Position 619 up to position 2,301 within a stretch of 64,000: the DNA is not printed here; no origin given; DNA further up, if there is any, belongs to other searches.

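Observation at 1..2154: Pyrrolysine-free MtmB homolog directly behind a BMP-family binding protein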

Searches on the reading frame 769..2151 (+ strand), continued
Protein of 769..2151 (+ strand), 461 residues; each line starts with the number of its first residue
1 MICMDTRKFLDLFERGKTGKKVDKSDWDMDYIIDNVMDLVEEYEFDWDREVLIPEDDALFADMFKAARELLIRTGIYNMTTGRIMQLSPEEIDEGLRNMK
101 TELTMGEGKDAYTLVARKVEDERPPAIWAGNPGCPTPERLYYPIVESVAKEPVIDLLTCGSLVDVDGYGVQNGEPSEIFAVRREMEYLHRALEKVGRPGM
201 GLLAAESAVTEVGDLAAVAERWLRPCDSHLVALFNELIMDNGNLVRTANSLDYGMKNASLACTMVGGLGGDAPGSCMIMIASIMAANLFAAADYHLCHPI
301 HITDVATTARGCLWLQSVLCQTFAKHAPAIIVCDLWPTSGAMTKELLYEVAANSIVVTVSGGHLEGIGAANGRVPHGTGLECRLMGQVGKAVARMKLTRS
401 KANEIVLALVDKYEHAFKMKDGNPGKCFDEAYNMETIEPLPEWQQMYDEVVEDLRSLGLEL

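Call 23: find_related_loci(query=A1, collection=genome_contigs, flank=10000)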
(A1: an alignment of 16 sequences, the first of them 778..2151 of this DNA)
Query A1 (458 aa) in genome_contigs; peptide patterns used: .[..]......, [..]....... (x = any residue, [..] = any of these).
213 stretches matched a pattern; 147 encode a relative of the query (tblastn E <= 1e-3); the best 80 are kept; 80 distinct loci.
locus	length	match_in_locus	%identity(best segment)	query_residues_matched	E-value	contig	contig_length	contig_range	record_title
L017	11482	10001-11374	100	1-458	0e+0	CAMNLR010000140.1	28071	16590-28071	MAG: uncultured Lachnospiraceae bacterium isolate SRR873599_bin.41_metaWRAP_v1.3_MAG genome assembly, contig: ERZ1756080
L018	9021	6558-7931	100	1-458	0e+0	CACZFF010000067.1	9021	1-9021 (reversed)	MAG: uncultured Lachnospiraceae bacterium isolate RUG12566 genome assembly, contig: RUG12566_asm_67, whole genome shotgu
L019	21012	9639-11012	93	1-458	0e+0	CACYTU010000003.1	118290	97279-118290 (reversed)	MAG: uncultured Lachnospiraceae bacterium isolate RUG12263 genome assembly, contig: RUG12263_asm_3, whole genome shotgun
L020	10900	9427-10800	93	1-458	0e+0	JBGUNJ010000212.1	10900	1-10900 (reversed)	MAG: Lachnospiraceae bacterium isolate ruminal_MAG_212 ruminal_MAG_212_contig_0212, whole genome shotgun sequence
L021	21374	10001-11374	88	1-458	0e+0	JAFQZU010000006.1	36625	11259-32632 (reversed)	MAG: Lachnospiraceae bacterium isolate RGIG2300 Goat_Duodenum.Co__c294722, whole genome shotgun sequence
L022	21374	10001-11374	87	1-458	0e+0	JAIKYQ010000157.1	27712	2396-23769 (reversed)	MAG: Eubacterium sp. isolate RUI485 k141_14605690_flag=0_multi=32.9884_len=27712, whole genome shotgun sequence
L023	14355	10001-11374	84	1-458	0e+0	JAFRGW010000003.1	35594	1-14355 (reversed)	MAG: Eubacterium sp. isolate RGIG2458 Goat_Jejunum-1__c12073, whole genome shotgun sequence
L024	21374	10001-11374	84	1-458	0e+0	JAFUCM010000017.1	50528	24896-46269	MAG: Eubacterium sp. isolate RGIG4369 Roe_deer_Jejunum-3__c1408, whole genome shotgun sequence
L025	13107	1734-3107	84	1-458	0e+0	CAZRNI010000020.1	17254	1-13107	MAG TPA_asm: uncultured Eubacterium sp. isolate SRP278969_co1_437 genome assembly, contig: NODE_4124_length_17254_cov_5.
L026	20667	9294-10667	81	1-458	0e+0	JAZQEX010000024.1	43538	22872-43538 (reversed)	MAG: Eubacterium sp. isolate T1900044633_TS20190099.MAGScoT_cleanbin_000044 SGB_1096_k141_1659239, whole genome shotgun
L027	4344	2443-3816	81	1-458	0e+0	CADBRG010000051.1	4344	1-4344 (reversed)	MAG: uncultured Lachnospiraceae bacterium isolate RUG14228 genome assembly, contig: RUG14228_asm_51, whole genome shotgu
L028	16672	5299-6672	81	1-458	0e+0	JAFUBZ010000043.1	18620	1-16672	MAG: Eubacterium sp. isolate RGIG4356 Roe_deer_Jejunum-2__c122650, whole genome shotgun sequence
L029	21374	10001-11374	81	1-458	0e+0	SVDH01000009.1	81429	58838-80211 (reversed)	MAG: Lachnospiraceae bacterium isolate SIG275 NODE_422_length_81429_cov_5.084288, whole genome shotgun sequence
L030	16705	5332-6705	78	1-458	0e+0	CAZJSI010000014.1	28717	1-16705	MAG TPA_asm: uncultured Eubacterium sp. isolate SRP222994_co1_370 genome assembly, contig: NODE_3100_length_28717_cov_6.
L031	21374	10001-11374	78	1-458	0e+0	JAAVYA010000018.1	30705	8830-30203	MAG: Lachnospiraceae bacterium isolate ABMPRH_302_1 k141_504127, whole genome shotgun sequence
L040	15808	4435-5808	75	1-458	0e+0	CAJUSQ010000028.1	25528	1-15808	MAG TPA_asm: uncultured Lachnospiraceae bacterium isolate MGBC165061 genome assembly, contig: MGBC165061.28, whole genom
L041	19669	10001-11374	74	1-458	0e+0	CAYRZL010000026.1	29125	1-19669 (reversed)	MAG TPA_asm: uncultured Lachnospiraceae bacterium isolate SRP222994_co1_297 genome assembly, contig: NODE_3037_length_29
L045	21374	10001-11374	74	1-458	0e+0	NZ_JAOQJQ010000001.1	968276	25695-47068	Brotonthovivens ammoniilytica strain Sanger_109 .14207_7_10.1, whole genome shotgun sequence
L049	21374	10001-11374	74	1-458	0e+0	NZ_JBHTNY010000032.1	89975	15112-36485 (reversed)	Robinsoniella peoriensis strain CCUG 48729 GCM70027253_1, whole genome shotgun sequence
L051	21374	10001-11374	74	1-458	0e+0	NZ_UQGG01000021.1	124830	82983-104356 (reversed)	Uncultured Robinsoniella sp. isolate UMGS248, whole genome shotgun sequence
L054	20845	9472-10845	72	1-458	0e+0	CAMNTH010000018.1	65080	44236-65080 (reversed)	MAG: uncultured Blautia sp. isolate SRR19792994_bin.92_metawrap_v1.3_MAG genome assembly, contig: ERZ12290372_818, whole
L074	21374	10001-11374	68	1-458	0e+0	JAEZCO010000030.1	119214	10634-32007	MAG: Bacillota bacterium isolate OH_CBrB_255 k127_3601960, whole genome shotgun sequence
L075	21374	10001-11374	68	1-458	0e+0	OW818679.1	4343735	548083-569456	metagenome genome assembly, chromosome: 1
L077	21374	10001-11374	64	1-458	0e+0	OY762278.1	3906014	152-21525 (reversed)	MAG: Christensenellaceae bacterium isolate d7c23e02-40a4-4312-836d-43190f2e112a genome assembly, chromosome: 1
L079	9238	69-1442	72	1-458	0e+0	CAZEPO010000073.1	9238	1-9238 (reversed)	MAG TPA_asm: uncultured Lachnospiraceae bacterium isolate SRP350583_co2_359 genome assembly, contig: NODE_11376_length_9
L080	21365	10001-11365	60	4-458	0e+0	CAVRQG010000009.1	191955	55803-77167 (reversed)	MAG: uncultured delta proteobacterium isolate MFD03804.bin.2.134 genome assembly, contig: contig_2155, whole genome shot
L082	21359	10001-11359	60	6-458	0e+0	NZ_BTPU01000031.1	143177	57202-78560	Vallitalea maricola strain AN17-2 sequence031, whole genome shotgun sequence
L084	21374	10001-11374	67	1-458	0e+0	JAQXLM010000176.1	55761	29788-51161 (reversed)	MAG: Eubacteriaceae bacterium isolate SUG1303 k141_2459410, whole genome shotgun sequence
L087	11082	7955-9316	60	4-458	0e+0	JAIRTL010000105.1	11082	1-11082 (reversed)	MAG: Planctomycetota bacterium isolate Ct408_bin81 k119_6666328, whole genome shotgun sequence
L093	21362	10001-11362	57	4-458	0e+0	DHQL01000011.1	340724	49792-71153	MAG TPA_asm: Spirochaeta sp. UBA5339 UBA5339_contig_55, whole genome shotgun sequence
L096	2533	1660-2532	93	1-291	0e+0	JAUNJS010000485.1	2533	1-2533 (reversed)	MAG: Eubacteriales bacterium isolate S2M_St_27 NODE_15133_length_2533_cov_8.562147, whole genome shotgun sequence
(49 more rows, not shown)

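Call 27: search_protein_families(library=pfam, proteins=[L049:11444-12994:+, L049:8131-9825:-, L031:4442-5209:+, L040:2353-3006:+, L045:11457-12635:+, L075:2534-4486:+, L041:4352-4897:+, L051:13551-14816:-, L087:4305-4961:+, L001:8546-9955:+], max_evalue=0.001)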
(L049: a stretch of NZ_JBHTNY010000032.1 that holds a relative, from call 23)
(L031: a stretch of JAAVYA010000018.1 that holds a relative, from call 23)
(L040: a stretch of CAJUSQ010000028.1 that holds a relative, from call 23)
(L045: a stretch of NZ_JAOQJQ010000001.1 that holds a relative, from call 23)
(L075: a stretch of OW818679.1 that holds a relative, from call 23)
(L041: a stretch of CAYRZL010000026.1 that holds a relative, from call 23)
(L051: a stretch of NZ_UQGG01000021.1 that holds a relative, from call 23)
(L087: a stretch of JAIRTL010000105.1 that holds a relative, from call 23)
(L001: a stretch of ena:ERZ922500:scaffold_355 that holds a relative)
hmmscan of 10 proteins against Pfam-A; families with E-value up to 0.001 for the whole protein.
L049:11444-12994:+ (517 aa): 0 families

L049:8131-9825:- (564 aa): 3 families
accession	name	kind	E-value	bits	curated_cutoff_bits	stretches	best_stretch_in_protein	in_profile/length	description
PF13382.11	Adenine_deam_C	-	2.7e-59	199.8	27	1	394-560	1-168/169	Adenine deaminase C-terminal domain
PF01979.26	Amidohydro_1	-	1.2e-33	117.3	25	1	63-346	1-345/345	Amidohydrolase family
PF07969.17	Amidohydro_3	-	1e-11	45.5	29.7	1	292-345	407-470/472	Amidohydrolase family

L031:4442-5209:+ (256 aa): 1 family
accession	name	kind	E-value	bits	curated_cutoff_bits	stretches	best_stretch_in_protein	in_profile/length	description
PF04607.23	RelA_SpoT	-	1.9e-34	118.7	27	1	94-214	1-111/113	Region found in RelA / SpoT proteins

L040:2353-3006:+ (218 aa): 1 family
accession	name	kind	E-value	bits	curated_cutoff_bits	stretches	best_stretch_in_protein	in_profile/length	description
PF13189.12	Cytidylate_kin2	-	9.5e-46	156.6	28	1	28-196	1-175/176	Cytidylate kinase-like family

L045:11457-12635:+ (393 aa): 11 families
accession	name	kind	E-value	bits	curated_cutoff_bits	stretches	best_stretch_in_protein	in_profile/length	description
PF00248.27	Aldo_ket_red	-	5.5e-44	150.8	24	1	35-300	2-289/291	Aldo/keto reductase family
PF13187.11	Fer4_9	-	9.9e-10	38.7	27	1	311-373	1-50/52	4Fe-4S dicluster domain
PF13183.11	Fer4_8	-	1.9e-06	28.8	27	1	310-374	3-68/68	4Fe-4S dicluster domain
PF13534.11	Fer4_17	-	3.2e-06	28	22.2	1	311-374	1-60/61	4Fe-4S dicluster domain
PF13746.11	Fer4_18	-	2.1e-05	25.1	27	0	356-381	57-82/114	4Fe-4S dicluster domain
PF13237.11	Fer4_10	-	0.00011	22.4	25.5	0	307-371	4-53/53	4Fe-4S dicluster domain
PF14697.11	Fer4_21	-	0.00036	21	35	0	295-323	24-53/59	4Fe-4S dicluster domain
PF25160.1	LdpA_Fe-S-bd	-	0.00041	20.5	27.6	0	307-324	23-41/49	LdpA Fe-S cluster-binding domain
PF12797.12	Fer4_2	-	0.00059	20.1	24.5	0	359-371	9-21/22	4Fe-4S binding domain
PF13484.11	Fer4_16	-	0.0006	21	30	0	360-374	2-16/66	4Fe-4S double cluster binding domain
PF00037.32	Fer4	-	0.00061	19.9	21.1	0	359-372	7-20/24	4Fe-4S binding domain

L075:2534-4486:+ (651 aa): 14 families
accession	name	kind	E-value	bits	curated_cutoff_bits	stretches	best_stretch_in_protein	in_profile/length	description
PF00158.32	Sigma54_activat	-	6.9e-72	241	20.2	1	327-494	1-167/168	Sigma-54 interaction domain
PF25601.1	AAA_lid_14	-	1.2e-20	73.6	27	1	500-559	1-60/87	AAA+ ATPase lid domain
PF14532.12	Sigma54_activ_2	-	9.8e-20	71.6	25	1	328-499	1-138/138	Sigma-54 interaction domain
PF02954.25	HTH_8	-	1.2e-10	41.3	22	1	598-636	2-40/42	Bacterial regulatory protein, Fis family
PF13426.13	PAS_9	-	2.3e-08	34.7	27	1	212-305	3-101/103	PAS domain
PF07724.20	AAA_2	-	1.2e-07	32.4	27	1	348-478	3-133/166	AAA domain (Cdc48 subfamily)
PF01078.27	Mg_chelatase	-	1.2e-07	31.7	20.3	1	403-470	89-158/207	Magnesium chelatase, subunit ChlI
PF07728.20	AAA_5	-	1.4e-06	28.8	22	1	350-471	1-124/139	AAA domain (dynein-related subfamily)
PF01590.32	GAF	-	1.5e-06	29.2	22.4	1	75-183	27-130/133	GAF domain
PF00989.32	PAS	-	1.4e-05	25.5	22.6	1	203-304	4-112/113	PAS fold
PF13188.13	PAS_8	-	2.3e-05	24.6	21.8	1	203-254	4-55/65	PAS domain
PF00004.35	AAA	-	5.8e-05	24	21.2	1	351-481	1-123/131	ATPase family associated with various cellular activities (AAA)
PF08448.16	PAS_4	-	0.00013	22.6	23.1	0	207-306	2-106/110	PAS fold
PF00493.29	MCM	-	0.00073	19.2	23.3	0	347-469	56-172/224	MCM P-loop domain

L041:4352-4897:+ (182 aa): 2 families
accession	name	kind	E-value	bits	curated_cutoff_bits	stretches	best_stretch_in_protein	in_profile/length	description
PF00156.33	Pribosyltran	-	4.6e-17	62.2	26.3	1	57-172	29-137/158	Phosphoribosyl transferase domain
PF14681.12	UPRTase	-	3e-05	24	27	1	119-170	119-170/206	Uracil phosphoribosyltransferase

L051:13551-14816:- (421 aa): 1 family
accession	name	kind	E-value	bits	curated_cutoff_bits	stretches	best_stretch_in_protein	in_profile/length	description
PF19677.4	DUF6179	-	1.2e-75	254.7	25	1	49-316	1-272/272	Family of unknown function (DUF6179)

L087:4305-4961:+ (219 aa): 2 families
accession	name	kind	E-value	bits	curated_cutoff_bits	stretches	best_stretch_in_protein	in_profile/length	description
PF02310.24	B12-binding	-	4e-28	98.1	32.1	1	100-209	2-120/121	B12 binding domain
PF02607.22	B12-binding_2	-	4.5e-20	72.1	23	1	14-87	2-74/74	B12 binding domain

L001:8546-9955:+ (470 aa): 1 family
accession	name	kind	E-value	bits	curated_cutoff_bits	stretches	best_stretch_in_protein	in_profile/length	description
PF02608.20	Bmp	-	1.5e-33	116.5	24.1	1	146-392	12-260/301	ABC transporter substrate-binding protein PnrA-like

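Call 28: search_protein_families(library=ncbifam, proteins=[L049:11444-12994:+, L049:8131-9825:-, L045:11457-12635:+, L041:4352-4897:+, L087:4305-4961:+, L001:8546-9955:+, L001:4714-6363:+], max_evalue=0.001)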
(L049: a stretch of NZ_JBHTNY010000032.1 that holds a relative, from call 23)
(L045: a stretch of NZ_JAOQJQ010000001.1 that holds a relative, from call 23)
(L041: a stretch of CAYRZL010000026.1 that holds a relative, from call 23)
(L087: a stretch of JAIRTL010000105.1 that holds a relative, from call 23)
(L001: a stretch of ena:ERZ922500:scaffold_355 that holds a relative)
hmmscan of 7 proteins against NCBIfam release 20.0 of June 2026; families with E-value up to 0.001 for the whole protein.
L049:11444-12994:+ (517 aa): 0 families

L049:8131-9825:- (564 aa): 41 families (the best 25 are shown)
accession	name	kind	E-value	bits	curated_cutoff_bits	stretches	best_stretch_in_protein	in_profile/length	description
TIGR01178.1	ade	equivalog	2.1e-178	594.2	472.5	1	17-563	1-550/552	adenine deaminase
NF007457.0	PRK10027.1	equivalog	1.2e-131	439.8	768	1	4-563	18-582/588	adenine deaminase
NF009941.0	PRK13404.1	subfamily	7.2e-13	48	647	1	17-85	5-73/478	dihydropyrimidinase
NF006689.0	PRK09237.1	equivalog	2.7e-11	42.7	371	1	17-98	4-90/383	amidohydrolase/deacetylase family metallohydrolase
TIGR03178.1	allantoinase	equivalog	6e-11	41.8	357.85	1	17-83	1-68/441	allantoinase AllB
TIGR02033.1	D-hydantoinase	equivalog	3.3e-10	39.5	393.25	1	20-99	3-90/454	dihydropyrimidinase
TIGR02318.1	phosphono_phnM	equivalog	3.4e-10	39.4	390.55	1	295-346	323-375/376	phosphonate metabolism protein PhnM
NF004839.0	PRK06189.1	equivalog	1.5e-09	37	631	1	17-78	4-66/451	allantoinase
NF011984.0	PRK15446.1-5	equivalog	2.8e-09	36.3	260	0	17-77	3-64/379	alpha-D-ribose 1-methylphosphonate 5-triphosphate diphosphatase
NF006559.0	PRK09060.1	equivalog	3.7e-09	35.4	482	1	16-78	5-68/444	dihydroorotase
NF011983.0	PRK15446.1-4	equivalog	8.4e-09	34.8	486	1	16-76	3-62/379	alpha-D-ribose 1-methylphosphonate 5-triphosphate diphosphatase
NF011990.0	PRK15446.2-6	subfamily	1.5e-08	33.8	233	1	295-347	329-383/390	alpha-D-ribose 1-methylphosphonate 5-triphosphate diphosphatase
NF058539.1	ergo_uti2_ErtD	equivalog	2.6e-08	33.2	650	1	23-103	8-91/449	hydantoin-5-propionate amidohydrolase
NF006268.0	PRK08417.1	equivalog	3e-08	33.2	499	1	19-130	2-116/406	metal-dependent hydrolase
NF006056.0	PRK08204.1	subfamily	6.9e-08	31.7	391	1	17-80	4-72/449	hypothetical protein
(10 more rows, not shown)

L045:11457-12635:+ (393 aa): 10 families
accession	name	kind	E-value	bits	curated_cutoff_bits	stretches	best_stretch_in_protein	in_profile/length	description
NF049922.1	MethglyxlRedYdjG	equivalog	5.2e-15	55.3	550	1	25-235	6-232/326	NADH-dependent methylglyoxal reductase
TIGR01293.1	Kv_beta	subfamily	2.5e-11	43.2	365.4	1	20-139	1-125/319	voltage-dependent potassium channel subunit beta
NF008598.0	PRK11565.1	equivalog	5.3e-11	42.1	425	1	55-170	30-138/275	2,5-didehydrogluconate reductase DkgA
NF007912.0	PRK10625.1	equivalog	4.7e-10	39.4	415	1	20-192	1-201/346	NADP(H)-dependent aldo-keto reductase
NF007695.0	PRK10376.1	subfamily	1.8e-07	30.5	280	1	29-282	14-270/290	oxidoreductase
NF008377.0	PRK11172.1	equivalog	6.9e-07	28.7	327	1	57-171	20-130/267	2,5-didehydrogluconate reductase DkgB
TIGR00314.1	cdhA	equivalog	7.5e-05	20.7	781.3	1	300-379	390-458/784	CO dehydrogenase/acetyl-CoA synthase complex subunit alpha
NF038196.1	ferrodoxin_EFR1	subfamily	0.00023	21.3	75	0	357-376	183-203/242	EFR1 family ferrodoxin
NF005506.0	PRK07118.1-5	equivalog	0.00023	20.7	388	1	302-378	162-236/279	Fe-S cluster domain-containing protein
NF041837.1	rnfC_Methano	equivalog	0.00046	19.2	650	1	283-377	331-416/438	Rnf electron transport complex subunit RnfC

L041:4352-4897:+ (182 aa): 27 families (the best 25 are shown)
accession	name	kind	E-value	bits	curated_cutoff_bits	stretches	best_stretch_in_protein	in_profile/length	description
NF002633.0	PRK02304.1-2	equivalog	1.4e-73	246.3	224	1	12-180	3-171/172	adenine phosphoribosyltransferase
NF002636.0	PRK02304.1-5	equivalog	2.8e-72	241.9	125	1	6-179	3-176/176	adenine phosphoribosyltransferase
TIGR01090.1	apt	equivalog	5.4e-70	234.9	185.85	1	13-177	2-167/169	adenine phosphoribosyltransferase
NF002634.0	PRK02304.1-3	equivalog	4.6e-69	231.7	170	1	7-180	5-180/182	adenine phosphoribosyltransferase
NF002632.0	PRK02304.1-1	equivalog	5.3e-63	212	243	1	6-176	5-175/183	adenine phosphoribosyltransferase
NF009211.0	PRK12560.1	equivalog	1.1e-35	123.1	188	1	9-180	3-177/187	adenine phosphoribosyltransferase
TIGR00336.1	pyrE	equivalog_domain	2.2e-14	53.6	106.8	1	28-168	24-156/173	orotate phosphoribosyltransferase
NF002635.0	PRK02304.1-4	subfamily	2.6e-14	53.2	146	1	47-175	44-170/188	adenine phosphoribosyltransferase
NF040646.1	HPT_Archaea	equivalog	1.5e-13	50.7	200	1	50-174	46-169/184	hypoxanthine/guanine phosphoribosyltransferase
NF005592.0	PRK07322.1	subfamily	1.6e-12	47.2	143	1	36-157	32-157/180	adenine phosphoribosyltransferase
NF006328.0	PRK08558.1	equivalog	1.9e-11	44.1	184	1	29-178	83-236/238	adenine phosphoribosyltransferase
TIGR01367.1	pyrE_Therm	equivalog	5.2e-10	39.2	150.25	1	116-157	101-142/187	orotate phosphoribosyltransferase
TIGR01743.1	purR_Bsub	equivalog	5.7e-09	35.3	258.7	1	51-161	122-235/268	pur operon repressor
NF002620.0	PRK02277.1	subfamily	7.2e-09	35.6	115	1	31-163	58-184/201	orotate phosphoribosyltransferase-like protein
NF006671.0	PRK09219.1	equivalog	2.9e-08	33.4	177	1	52-173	45-170/192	xanthine phosphoribosyltransferase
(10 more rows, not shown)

L087:4305-4961:+ (219 aa): 13 families
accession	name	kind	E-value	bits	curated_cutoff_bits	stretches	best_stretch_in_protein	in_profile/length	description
NF047996.1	corrin_MtgC_2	exception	2.3e-55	187.3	370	1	15-216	6-210/212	glycine betaine-specific corrinoid protein MtgC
TIGR02370.1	pyl_corrinoid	subfamily_domain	6.3e-55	185.6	215.3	1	18-208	3-197/197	methyltransferase cognate corrinoid protein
NF041607.1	dimeth_corrin_MtbC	equivalog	8.3e-53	178.9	350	1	27-215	11-202/203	dimethylamine corrinoid protein MtbC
NF047995.1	corrinoid_MtgC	exception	2.6e-52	177.4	310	1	17-217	8-214/215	glycine betaine-specific corrinoid protein MtgC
TIGR02082.1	metH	equivalog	6.7e-36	123.4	1010.85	1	15-215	648-857/1182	methionine synthase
NF040655.1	MtaC_Meth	equivalog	1.8e-34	118.9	420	1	14-215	36-237/253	methanol--corrinoid protein MtaC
NF040669.1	MtaC2_Meth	equivalog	7.8e-33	113.9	450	1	16-212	45-242/267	methanol--corrinoid protein MtaC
NF007024.0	PRK09490.1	equivalog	4.2e-28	97.7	1497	1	17-192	665-846/1234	methionine synthase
NF002612.0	PRK02261.1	equivalog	2.8e-11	43.1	110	1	100-185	5-92/148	methylaspartate mutase subunit S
TIGR01501.1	MthylAspMutase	equivalog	6.2e-10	39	135.8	1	100-172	3-72/134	methylaspartate mutase subunit S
NF052513.1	TransRegCarH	equivalog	1.4e-09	37.7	400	1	16-199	86-262/274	HTH-type transcriptional repressor CarH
TIGR00640.1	acid_CoA_mut_C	subfamily_domain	1.5e-06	28.3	57.45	1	101-186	5-92/132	methylmalonyl-CoA mutase C-terminal domain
NF006944.0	PRK09426.1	equivalog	3.1e-06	25.4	876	1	78-193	571-686/721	methylmalonyl-CoA mutase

L001:8546-9955:+ (470 aa): 1 family
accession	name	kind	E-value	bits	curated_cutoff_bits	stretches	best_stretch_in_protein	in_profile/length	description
NF047927.1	ABC_BMP_B6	equivalog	2.4e-13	50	400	1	148-433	15-305/314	putative B6 ABC transporter substrate-binding protein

L001:4714-6363:+ (550 aa): 187 families (the best 25 are shown)
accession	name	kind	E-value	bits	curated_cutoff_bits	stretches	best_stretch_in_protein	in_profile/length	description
NF047930.1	ABC_ATP_B6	equivalog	5.6e-135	450.8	670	1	8-544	2-510/510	putative B6 ABC transporter ATP-binding protein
NF010069.0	PRK13549.1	equivalog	7.8e-107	357.8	699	2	5-241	2-241/513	xylose ABC transporter ATP-binding protein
NF040905.2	GguA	equivalog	1.4e-105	353.6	810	2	8-245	1-242/500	multiple monosaccharide ABC transporter ATP-binding protein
NF008030.0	PRK10762.1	equivalog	8e-104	348.1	745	2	5-249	1-246/501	ribose ABC transporter ATP-binding protein RbsA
NF011967.0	PRK15439.1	equivalog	8.4e-104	347.8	586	2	3-238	6-235/510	autoinducer 2 ABC transporter ATP-binding protein LsrA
NF008442.0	PRK11288.1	equivalog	1.3e-103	347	689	2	3-241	2-242/504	L-arabinose ABC transporter ATP-binding protein AraG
NF041861.1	YtfR_transport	equivalog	1.6e-103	346.8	850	2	8-260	1-253/492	galactofuranose ABC transporter, ATP-binding protein YtfR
NF007253.0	PRK09700.1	equivalog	3.7e-101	339.2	772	2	5-241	2-243/510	D-allose ABC transporter ATP-binding protein AlsA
NF008215.0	PRK10982.1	equivalog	1.5e-97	327.3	828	2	3-256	8-261/506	galactose/methyl galactoside ABC transporter ATP-binding protein MglA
TIGR02633.1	xylG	equivalog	7.8e-96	321.5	723.65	2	9-241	2-239/500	D-xylose ABC transporter ATP-binding protein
TIGR01188.1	drrA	subfamily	1.8e-60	204.8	312.45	2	16-223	1-204/302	daunorubicin resistance ABC transporter, ATP-binding protein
TIGR03411.1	urea_trans_UrtD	equivalog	1.7e-55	188.3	304.1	2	8-221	2-220/242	urea ABC transporter ATP-binding protein UrtD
TIGR03265.1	PhnT2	equivalog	5e-55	187.2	457.7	2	6-224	2-216/353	putative 2-aminoethylphosphonate ABC transporter ATP-binding protein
TIGR03410.1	urea_trans_UrtE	equivalog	4.6e-54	183.3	285.8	2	9-235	1-224/230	urea ABC transporter ATP-binding subunit UrtE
TIGR03608.1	L_ocin_972_ABC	subfamily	3.9e-53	180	254.85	2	11-214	1-204/206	putative bacteriocin export ABC transporter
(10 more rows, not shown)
